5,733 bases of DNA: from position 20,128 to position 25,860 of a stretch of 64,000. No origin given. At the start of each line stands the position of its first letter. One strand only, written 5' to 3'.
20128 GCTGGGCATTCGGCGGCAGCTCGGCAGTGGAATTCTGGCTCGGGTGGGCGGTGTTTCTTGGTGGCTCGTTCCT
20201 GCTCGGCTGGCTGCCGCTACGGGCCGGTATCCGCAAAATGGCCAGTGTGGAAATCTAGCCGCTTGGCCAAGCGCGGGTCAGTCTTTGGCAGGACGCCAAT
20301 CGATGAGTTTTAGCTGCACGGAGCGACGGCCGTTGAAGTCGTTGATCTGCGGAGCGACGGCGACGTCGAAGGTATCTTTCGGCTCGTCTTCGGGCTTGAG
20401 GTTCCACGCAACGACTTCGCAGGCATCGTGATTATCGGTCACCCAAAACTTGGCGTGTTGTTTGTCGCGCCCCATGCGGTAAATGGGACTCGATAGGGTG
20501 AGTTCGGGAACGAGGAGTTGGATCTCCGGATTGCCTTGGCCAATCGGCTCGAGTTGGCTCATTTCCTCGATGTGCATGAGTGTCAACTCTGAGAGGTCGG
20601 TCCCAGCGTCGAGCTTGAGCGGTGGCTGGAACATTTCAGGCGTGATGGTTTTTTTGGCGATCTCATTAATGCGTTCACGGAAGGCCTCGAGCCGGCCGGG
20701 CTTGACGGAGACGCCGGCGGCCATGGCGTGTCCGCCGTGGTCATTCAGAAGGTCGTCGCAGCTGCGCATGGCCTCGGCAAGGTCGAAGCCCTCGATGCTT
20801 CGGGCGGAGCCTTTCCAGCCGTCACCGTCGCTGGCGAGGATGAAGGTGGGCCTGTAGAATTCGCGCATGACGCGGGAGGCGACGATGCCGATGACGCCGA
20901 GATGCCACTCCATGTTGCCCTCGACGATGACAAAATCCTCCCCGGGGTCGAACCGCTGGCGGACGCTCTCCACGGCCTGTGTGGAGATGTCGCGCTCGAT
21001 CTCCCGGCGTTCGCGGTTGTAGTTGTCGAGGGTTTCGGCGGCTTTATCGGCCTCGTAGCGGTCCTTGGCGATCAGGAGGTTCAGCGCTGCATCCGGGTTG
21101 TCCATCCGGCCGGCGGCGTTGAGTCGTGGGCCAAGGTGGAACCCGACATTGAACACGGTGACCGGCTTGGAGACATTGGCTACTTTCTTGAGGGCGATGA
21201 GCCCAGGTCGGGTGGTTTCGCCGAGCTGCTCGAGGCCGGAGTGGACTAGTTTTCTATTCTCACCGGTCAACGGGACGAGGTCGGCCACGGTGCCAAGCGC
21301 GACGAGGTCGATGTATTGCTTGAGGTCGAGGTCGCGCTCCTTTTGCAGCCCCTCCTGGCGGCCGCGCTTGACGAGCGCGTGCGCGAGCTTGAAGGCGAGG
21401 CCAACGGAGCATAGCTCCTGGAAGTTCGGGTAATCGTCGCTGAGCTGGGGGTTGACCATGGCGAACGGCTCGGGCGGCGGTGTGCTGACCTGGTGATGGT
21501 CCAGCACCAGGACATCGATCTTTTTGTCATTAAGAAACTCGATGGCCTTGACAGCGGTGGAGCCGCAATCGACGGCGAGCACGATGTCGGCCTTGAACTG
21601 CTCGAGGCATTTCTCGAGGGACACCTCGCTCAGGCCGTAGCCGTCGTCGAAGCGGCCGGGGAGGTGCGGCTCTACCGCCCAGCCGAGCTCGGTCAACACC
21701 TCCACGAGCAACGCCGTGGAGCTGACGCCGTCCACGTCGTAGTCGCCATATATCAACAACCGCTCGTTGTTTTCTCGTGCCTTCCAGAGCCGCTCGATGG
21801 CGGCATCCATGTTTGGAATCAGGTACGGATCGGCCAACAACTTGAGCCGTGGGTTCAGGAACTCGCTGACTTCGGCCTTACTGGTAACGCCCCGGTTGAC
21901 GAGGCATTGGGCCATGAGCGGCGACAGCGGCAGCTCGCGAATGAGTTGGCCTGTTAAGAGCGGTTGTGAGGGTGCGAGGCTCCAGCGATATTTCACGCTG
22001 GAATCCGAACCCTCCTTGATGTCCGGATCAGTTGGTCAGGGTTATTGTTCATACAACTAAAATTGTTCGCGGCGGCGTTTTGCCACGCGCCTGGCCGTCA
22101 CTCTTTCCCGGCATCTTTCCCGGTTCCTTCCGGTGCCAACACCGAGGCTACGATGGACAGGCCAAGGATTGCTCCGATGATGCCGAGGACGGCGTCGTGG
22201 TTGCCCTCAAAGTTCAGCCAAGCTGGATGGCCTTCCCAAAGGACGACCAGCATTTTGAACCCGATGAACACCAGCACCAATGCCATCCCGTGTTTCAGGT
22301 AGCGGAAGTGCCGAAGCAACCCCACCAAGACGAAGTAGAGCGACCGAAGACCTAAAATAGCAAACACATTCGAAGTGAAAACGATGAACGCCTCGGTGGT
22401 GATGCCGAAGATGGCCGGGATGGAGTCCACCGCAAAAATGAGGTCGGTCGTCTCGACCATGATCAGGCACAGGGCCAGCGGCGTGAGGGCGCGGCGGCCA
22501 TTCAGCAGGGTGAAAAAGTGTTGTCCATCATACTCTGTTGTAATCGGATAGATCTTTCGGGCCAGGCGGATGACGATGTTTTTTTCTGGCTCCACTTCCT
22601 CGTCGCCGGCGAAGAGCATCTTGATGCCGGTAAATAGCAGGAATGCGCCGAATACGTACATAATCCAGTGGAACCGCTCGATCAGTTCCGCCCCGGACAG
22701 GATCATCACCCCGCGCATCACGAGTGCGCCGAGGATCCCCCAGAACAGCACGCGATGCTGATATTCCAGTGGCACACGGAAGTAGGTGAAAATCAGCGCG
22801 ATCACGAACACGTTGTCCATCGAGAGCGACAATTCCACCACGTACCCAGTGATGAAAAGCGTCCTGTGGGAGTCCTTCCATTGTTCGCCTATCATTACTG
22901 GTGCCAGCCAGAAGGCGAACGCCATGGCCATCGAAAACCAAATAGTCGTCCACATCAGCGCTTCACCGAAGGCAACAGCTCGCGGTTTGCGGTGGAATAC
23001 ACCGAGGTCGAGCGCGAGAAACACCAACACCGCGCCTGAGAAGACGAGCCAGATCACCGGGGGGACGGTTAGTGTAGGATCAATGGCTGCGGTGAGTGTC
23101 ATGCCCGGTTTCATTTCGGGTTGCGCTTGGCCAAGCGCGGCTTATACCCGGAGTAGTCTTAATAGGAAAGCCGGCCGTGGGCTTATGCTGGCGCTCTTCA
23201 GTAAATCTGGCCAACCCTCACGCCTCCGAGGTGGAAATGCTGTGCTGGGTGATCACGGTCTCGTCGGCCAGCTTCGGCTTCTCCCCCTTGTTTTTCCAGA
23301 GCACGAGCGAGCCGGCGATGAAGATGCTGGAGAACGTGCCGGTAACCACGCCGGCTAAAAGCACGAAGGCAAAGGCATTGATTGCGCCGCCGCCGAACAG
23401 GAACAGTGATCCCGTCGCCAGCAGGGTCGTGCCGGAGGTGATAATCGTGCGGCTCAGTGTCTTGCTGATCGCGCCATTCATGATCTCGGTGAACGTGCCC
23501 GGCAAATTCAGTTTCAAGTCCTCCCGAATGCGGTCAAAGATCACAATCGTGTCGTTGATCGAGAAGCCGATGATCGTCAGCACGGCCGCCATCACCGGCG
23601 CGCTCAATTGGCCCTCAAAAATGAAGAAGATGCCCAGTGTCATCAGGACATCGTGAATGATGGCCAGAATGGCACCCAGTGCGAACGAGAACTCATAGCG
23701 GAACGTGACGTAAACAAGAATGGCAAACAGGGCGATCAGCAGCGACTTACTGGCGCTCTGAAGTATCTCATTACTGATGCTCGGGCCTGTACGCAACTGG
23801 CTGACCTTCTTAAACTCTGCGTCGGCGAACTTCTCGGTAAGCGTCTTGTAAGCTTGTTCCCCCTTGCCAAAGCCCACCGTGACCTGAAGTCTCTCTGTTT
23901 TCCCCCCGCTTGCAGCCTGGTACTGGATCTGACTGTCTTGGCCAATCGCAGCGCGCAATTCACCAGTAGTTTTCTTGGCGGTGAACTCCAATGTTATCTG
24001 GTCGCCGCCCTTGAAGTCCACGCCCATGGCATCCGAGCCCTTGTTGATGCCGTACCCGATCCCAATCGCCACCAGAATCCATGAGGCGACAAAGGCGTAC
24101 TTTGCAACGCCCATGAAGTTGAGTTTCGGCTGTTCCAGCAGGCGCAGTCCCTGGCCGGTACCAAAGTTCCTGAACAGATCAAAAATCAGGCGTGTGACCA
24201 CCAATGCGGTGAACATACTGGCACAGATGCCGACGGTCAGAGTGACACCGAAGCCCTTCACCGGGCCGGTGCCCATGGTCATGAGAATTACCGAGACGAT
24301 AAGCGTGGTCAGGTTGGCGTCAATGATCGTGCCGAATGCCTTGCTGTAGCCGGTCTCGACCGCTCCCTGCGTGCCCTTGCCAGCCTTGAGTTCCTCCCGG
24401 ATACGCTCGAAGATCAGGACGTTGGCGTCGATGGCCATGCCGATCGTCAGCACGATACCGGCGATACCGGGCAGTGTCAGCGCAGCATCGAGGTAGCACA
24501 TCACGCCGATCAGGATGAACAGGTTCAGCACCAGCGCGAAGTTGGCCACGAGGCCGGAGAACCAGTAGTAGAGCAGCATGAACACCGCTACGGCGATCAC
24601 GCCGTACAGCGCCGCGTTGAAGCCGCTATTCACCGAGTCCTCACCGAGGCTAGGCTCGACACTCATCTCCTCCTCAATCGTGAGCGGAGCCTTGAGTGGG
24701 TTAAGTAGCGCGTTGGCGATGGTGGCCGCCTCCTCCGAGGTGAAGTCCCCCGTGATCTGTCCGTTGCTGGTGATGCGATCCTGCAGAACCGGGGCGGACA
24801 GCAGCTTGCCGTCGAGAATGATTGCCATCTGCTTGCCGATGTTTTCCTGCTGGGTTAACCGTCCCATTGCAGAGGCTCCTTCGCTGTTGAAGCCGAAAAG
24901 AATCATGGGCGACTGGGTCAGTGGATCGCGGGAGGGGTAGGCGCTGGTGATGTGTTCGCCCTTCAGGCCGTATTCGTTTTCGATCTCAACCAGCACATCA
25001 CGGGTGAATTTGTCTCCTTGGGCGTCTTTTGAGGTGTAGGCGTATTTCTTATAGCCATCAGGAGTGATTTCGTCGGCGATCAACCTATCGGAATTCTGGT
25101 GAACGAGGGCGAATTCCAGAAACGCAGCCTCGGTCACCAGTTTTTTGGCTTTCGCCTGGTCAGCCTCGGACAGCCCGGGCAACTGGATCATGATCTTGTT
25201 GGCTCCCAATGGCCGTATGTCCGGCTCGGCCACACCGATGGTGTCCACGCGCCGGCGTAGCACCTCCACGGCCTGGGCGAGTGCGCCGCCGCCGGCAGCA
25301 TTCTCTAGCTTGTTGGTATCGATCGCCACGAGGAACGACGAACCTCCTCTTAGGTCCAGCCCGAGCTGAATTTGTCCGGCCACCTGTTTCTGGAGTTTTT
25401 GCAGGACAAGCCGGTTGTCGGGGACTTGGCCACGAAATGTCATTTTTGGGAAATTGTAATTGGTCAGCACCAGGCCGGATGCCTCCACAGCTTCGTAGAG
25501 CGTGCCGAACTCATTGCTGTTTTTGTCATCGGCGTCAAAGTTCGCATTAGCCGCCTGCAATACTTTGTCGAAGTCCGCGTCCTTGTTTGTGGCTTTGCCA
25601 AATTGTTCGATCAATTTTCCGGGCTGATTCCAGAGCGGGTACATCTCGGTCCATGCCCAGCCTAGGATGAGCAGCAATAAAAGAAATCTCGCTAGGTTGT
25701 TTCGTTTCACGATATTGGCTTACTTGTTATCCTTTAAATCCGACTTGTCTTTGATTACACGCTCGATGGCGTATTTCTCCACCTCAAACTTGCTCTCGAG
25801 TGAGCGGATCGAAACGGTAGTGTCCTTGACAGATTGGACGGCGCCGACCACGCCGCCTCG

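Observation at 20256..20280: The palindrome fills the gap between convergent stop codons in 4 of 5 spaced convergent pairs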

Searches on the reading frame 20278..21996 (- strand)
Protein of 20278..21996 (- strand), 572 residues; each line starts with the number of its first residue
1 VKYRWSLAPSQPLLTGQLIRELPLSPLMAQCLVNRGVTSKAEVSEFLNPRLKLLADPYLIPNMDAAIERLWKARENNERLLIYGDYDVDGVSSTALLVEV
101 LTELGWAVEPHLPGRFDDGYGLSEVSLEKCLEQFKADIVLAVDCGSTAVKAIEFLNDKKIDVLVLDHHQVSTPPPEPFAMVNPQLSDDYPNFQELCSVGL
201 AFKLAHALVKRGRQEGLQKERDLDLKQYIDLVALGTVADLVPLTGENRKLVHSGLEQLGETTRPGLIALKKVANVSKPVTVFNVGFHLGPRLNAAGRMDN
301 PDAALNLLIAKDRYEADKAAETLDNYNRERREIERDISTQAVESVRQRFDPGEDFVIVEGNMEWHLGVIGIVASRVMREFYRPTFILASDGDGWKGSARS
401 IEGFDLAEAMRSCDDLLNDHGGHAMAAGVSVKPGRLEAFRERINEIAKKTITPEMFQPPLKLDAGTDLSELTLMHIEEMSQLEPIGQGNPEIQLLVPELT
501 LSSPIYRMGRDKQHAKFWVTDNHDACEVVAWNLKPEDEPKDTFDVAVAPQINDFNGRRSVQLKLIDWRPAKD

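Call 9: search_protein_families(library=pfam, proteins=[window:20278-21996:-])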
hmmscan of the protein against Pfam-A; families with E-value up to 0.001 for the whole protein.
window:20278-21996:- (572 aa): 3 families
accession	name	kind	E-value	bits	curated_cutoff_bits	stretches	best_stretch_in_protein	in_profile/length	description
PF17768.7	RecJ_OB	-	5.2e-22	78.4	27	1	463-566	2-107/107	RecJ OB domain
PF01368.27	DHH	-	6.7e-20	72.1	28.1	1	80-236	2-125/125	DHH family, N-terminal domain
PF02272.25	DHHA1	-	2.7e-16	60.3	25.9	1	356-448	4-101/102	DHHA1 domain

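Call 47: find_homologous_proteins(query=window:20278-21996:-, max_evalue=1e-60)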
Query window:20278-21996:- (572 aa): 7908 proteins with E <= 1e-60 among 8000 candidates; the best 120 are listed.
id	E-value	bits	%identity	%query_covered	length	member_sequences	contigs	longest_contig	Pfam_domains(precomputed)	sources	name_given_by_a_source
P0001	0.0e+0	1304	100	100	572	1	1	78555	PF01368.28,PF17768.8,PF02272.25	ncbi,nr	ncbi:MAG: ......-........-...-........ exonuclease RecJ [Pedosphaera sp.]|nr:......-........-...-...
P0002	0.0e+0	1298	99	100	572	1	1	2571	PF01368.28,PF17768.8,PF02272.25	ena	-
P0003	0.0e+0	1297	99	100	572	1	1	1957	PF01368.28,PF17768.8,PF02272.25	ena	-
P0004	0.0e+0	1295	99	100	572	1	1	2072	PF01368.28,PF17768.8,PF02272.25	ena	-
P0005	0.0e+0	1294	99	100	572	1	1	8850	PF01368.28,PF17768.8,PF02272.25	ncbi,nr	ncbi:MAG: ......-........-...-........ exonuclease RecJ [Verrucomicrobiota bacterium]|nr:MAG: single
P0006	0.0e+0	1294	99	100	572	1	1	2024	PF01368.28,PF17768.8,PF02272.25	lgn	-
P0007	0.0e+0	1294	99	100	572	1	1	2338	PF01368.28,PF17768.8,PF02272.25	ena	-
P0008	0.0e+0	1294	99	100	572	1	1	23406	PF01368.28,PF17768.8,PF02272.25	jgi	-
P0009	0.0e+0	1293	99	100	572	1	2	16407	PF01368.28,PF17768.8,PF02272.25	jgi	-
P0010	0.0e+0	1293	99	100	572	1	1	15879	PF01368.28,PF17768.8,PF02272.25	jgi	-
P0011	0.0e+0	1292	99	100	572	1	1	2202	PF01368.28,PF17768.8,PF02272.25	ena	-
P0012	0.0e+0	1285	99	100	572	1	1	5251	PF01368.28,PF17768.8,PF02272.25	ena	-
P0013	0.0e+0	1284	98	100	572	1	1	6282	PF01368.28,PF17768.8,PF02272.25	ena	-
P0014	0.0e+0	1283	98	100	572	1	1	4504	PF01368.28,PF17768.8,PF02272.25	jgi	-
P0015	0.0e+0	1279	98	100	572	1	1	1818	PF01368.28,PF17768.8,PF02272.25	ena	-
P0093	0.0e+0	1196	90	100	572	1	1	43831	PF01368.28,PF17768.8,PF02272.25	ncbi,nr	ncbi:MAG: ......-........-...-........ exonuclease RecJ [Verrucomicrobiota bacterium]|nr:single-stra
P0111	0.0e+0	1171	93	95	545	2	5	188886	PF01368.28,PF17768.8,PF02272.25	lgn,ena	-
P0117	0.0e+0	1143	86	100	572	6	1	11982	PF01368.28,PF17768.8,PF02272.25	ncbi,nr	ncbi:MAG TPA: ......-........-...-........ exonuclease RecJ [Verrucomicrobiota bacterium]|nr:single-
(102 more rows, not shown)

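Call 48: find_encoding_contigs(protein=P0111, flank=10000, max_places=2)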
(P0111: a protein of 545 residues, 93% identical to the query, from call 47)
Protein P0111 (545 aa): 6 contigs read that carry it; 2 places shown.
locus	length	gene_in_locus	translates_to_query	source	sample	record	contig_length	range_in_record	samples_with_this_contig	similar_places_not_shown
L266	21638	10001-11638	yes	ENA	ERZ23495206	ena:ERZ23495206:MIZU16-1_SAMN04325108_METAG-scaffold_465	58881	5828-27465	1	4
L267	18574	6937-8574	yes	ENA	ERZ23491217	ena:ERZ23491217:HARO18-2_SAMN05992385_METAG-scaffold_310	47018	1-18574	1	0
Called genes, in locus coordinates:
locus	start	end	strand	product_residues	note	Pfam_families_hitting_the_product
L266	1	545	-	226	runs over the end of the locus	PF01128:IspD, PF12804:NTP_transf_3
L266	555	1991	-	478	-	PF07394:DUF1501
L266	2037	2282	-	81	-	PF09360:zf-CDGSH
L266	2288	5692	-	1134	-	PF07635:PSCyt1, PF07583:PSCyt2, PF07587:PSD1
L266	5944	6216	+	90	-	PF02699:YajC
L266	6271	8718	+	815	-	PF07549:Sec_GG (faint), PF21760:SecD_1st, PF22599:SecDF_P1_head, PF00873:ACR_tran (weak), PF02355:SecD_SecF_C, PF03176:MMPL (weak), PF02355:SecD_SecF_C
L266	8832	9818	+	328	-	PF03741:TerC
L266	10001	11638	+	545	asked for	PF01368:DHH, PF02272:DHHA1, PF17768:RecJ_OB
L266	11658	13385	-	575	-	PF16949:ABC_tran_2, PF09847:12TM_1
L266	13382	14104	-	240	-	PF00005:ABC_tran, PF13304:AAA_21 (weak)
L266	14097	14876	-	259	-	-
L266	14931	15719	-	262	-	PF13432:TPR_16 (weak), PF13414:TPR_11 (weak), PF01476:LysM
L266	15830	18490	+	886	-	PF13491:FtsK_4TM, PF17854:FtsK_alpha, PF01580:FtsK_SpoIIIE, PF09397:FtsK_gamma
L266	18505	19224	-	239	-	PF13483:Lactamase_B_3, PF12706:Lactamase_B_2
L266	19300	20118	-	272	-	PF01790:LGT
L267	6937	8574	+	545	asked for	PF01368:DHH, PF02272:DHHA1, PF17768:RecJ_OB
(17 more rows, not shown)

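Call 49: find_encoding_contigs(protein=P0093, flank=10000, max_places=2)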
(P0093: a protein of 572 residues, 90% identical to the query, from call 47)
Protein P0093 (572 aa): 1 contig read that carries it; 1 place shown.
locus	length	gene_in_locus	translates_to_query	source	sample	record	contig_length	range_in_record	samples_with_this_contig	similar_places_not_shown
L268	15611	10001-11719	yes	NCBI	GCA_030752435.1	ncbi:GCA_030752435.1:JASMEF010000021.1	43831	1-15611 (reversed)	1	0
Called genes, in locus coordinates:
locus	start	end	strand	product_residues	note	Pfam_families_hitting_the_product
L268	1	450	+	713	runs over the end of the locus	PF23500:DUF7133, PF07995:GSDH (faint), PF13646:HEAT_2 (weak)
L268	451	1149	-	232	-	PF01128:IspD, PF12804:NTP_transf_3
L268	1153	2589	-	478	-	PF07394:DUF1501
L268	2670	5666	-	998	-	PF07583:PSCyt2, PF07587:PSD1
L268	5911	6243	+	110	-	PF02699:YajC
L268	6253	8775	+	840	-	PF07549:Sec_GG (faint), PF21760:SecD_1st, PF22599:SecDF_P1_head, PF00873:ACR_tran (weak), PF02355:SecD_SecF_C, PF03176:MMPL (weak), PF02355:SecD_SecF_C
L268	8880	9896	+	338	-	PF03741:TerC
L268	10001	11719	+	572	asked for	PF01368:DHH, PF02272:DHHA1, PF17768:RecJ_OB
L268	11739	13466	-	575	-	PF16949:ABC_tran_2, PF09847:12TM_1 (weak)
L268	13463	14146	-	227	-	PF00005:ABC_tran, PF13304:AAA_21 (weak)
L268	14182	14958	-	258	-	-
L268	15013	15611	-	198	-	PF01476:LysM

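Call 50: find_encoding_contigs(protein=P0117, flank=10000, max_places=2)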
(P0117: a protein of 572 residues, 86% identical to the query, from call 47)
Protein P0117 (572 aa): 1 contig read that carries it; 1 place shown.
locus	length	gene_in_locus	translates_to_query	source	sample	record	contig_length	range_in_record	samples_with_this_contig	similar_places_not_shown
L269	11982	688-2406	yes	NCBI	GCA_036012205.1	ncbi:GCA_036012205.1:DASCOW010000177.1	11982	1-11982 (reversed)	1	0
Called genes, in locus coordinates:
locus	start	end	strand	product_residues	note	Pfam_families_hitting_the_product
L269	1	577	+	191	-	PF03741:TerC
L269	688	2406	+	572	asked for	PF01368:DHH, PF02272:DHHA1, PF17768:RecJ_OB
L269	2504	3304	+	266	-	PF02673:BacA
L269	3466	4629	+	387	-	PF00364:Biotin_lipoyl (faint), PF25917:BSH_RND, PF25919:BSH_CusB (faint), PF25973:BSH_CzcB, PF25984:BSH_YknX (faint), PF25876:HH_MFP_RND (weak), PF25954:Beta-barrel_RND_2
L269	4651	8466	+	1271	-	PF00873:ACR_tran, PF05656:DUF805, PF00873:ACR_tran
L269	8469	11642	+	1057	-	PF00873:ACR_tran, PF02355:SecD_SecF_C (faint), PF03176:MMPL (weak)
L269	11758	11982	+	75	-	?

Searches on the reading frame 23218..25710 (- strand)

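Call 56: search_protein_families(library=pfam, max_evalue=0.00001, proteins=[window:23218-25710:-])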
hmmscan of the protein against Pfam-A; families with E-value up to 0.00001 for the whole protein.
window:23218-25710:- (830 aa): 6 families
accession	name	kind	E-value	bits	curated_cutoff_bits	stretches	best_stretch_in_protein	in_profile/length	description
PF02355.23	SecD_SecF_C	-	4.8e-76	254.8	20.5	2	624-806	5-186/189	Protein export membrane protein SecD/SecF, C-terminal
PF22599.2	SecDF_P1_head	-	2.1e-23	82.8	27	1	241-335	13-107/114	SecDF, P1 head subdomain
PF21760.3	SecD_1st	-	6.5e-18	64.4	27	1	145-204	2-59/60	Protein translocase subunit SecDF, P1 domain, N-terminal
PF03176.21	MMPL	-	7.3e-07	28.9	20.5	1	380-505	174-294/333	MMPL family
PF00873.25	ACR_tran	-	2.3e-06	26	28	1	360-506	334-482/1021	AcrB/AcrD/AcrF family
PF07549.19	Sec_GG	-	6.9e-06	25.9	20.3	0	114-132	8-26/28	SecD/SecF GG Motif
